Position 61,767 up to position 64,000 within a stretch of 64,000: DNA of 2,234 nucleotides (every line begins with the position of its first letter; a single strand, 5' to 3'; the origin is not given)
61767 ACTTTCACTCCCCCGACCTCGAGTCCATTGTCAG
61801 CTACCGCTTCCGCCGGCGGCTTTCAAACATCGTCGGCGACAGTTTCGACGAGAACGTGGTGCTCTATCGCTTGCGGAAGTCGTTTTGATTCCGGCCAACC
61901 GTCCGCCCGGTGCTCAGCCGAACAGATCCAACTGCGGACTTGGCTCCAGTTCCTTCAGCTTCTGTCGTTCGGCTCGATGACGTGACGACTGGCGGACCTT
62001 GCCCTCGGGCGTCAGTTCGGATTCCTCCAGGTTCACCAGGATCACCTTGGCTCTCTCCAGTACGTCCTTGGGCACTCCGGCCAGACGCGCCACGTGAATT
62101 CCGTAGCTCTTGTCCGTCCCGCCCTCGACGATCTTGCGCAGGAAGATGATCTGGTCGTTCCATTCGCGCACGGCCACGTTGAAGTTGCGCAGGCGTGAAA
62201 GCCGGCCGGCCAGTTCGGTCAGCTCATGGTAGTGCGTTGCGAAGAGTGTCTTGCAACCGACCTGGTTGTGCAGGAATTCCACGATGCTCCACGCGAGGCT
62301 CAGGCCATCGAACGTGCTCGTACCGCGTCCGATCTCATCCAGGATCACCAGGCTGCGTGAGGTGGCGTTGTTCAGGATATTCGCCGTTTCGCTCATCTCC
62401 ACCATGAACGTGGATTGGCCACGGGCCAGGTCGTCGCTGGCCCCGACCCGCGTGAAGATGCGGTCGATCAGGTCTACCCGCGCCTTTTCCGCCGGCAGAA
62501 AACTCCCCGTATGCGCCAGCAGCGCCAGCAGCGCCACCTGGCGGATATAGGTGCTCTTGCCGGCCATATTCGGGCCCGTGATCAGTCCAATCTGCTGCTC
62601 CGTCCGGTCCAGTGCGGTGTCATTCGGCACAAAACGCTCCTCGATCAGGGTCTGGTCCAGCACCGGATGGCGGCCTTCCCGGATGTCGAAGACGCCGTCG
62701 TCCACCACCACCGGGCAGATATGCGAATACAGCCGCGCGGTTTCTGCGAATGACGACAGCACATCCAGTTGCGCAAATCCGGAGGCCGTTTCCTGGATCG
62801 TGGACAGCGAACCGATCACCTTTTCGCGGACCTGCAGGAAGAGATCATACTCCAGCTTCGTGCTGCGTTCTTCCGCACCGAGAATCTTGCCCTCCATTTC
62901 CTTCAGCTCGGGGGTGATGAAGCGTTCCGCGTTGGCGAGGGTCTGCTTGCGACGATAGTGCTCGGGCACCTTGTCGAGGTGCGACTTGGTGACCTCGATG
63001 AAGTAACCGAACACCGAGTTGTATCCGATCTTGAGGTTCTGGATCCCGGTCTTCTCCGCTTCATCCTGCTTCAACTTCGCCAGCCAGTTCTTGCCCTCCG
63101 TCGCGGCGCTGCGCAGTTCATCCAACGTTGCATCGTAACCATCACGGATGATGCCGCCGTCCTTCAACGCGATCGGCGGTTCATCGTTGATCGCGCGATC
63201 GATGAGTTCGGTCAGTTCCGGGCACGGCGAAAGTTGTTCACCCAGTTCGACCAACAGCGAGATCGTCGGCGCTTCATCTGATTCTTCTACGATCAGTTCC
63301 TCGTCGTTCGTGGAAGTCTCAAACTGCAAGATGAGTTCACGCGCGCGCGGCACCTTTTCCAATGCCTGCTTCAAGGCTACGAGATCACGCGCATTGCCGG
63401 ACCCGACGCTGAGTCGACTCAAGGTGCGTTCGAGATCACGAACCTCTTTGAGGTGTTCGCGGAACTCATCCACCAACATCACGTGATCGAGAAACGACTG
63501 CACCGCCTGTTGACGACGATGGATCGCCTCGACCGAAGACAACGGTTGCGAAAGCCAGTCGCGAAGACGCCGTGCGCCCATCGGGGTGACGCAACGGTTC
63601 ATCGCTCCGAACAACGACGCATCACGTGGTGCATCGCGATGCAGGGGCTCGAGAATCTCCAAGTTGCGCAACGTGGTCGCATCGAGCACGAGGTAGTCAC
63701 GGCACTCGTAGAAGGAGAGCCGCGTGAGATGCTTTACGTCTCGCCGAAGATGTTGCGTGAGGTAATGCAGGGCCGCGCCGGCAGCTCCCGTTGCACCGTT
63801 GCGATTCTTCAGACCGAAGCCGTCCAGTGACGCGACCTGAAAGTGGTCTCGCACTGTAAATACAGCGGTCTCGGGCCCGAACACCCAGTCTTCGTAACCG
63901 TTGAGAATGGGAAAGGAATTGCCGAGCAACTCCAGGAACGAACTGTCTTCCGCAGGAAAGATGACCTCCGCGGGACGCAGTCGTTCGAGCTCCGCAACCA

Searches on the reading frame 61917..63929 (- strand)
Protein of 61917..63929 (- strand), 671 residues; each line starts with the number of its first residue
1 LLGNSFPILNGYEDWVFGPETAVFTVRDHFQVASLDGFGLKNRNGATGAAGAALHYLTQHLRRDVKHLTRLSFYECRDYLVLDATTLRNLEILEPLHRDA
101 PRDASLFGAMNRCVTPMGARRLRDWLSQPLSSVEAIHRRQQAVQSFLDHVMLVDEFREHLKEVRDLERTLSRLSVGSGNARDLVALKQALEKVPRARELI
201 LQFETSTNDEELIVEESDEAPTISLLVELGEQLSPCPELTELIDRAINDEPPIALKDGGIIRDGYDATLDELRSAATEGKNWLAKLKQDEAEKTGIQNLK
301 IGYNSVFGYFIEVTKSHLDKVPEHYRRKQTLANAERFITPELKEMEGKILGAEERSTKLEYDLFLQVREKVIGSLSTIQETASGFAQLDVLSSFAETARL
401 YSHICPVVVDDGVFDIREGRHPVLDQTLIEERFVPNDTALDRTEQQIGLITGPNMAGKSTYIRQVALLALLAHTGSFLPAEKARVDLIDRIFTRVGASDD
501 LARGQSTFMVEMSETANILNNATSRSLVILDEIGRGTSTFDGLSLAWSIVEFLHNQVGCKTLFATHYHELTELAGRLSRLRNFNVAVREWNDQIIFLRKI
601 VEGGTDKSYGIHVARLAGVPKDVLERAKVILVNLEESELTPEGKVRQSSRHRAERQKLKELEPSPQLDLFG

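Call 78: search_protein_families(library=pfam, proteins=[window:61917-63929:-], max_evalue=0.0001)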
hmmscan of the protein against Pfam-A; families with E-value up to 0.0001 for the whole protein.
window:61917-63929:- (671 aa): 4 families
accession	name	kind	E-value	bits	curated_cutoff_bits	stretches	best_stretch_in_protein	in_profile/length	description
PF00488.27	MutS_V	-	1.7e-85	286.2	30.2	1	449-635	2-188/188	MutS domain V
PF05192.23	MutS_III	-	3.2e-52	178.1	34.1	1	85-395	1-194/194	MutS domain III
PF05190.23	MutS_IV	-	5.8e-34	116.7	22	1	264-355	1-92/92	MutS family domain IV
PF05188.22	MutS_II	-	2.5e-05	25.1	25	0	12-68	76-132/133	MutS domain II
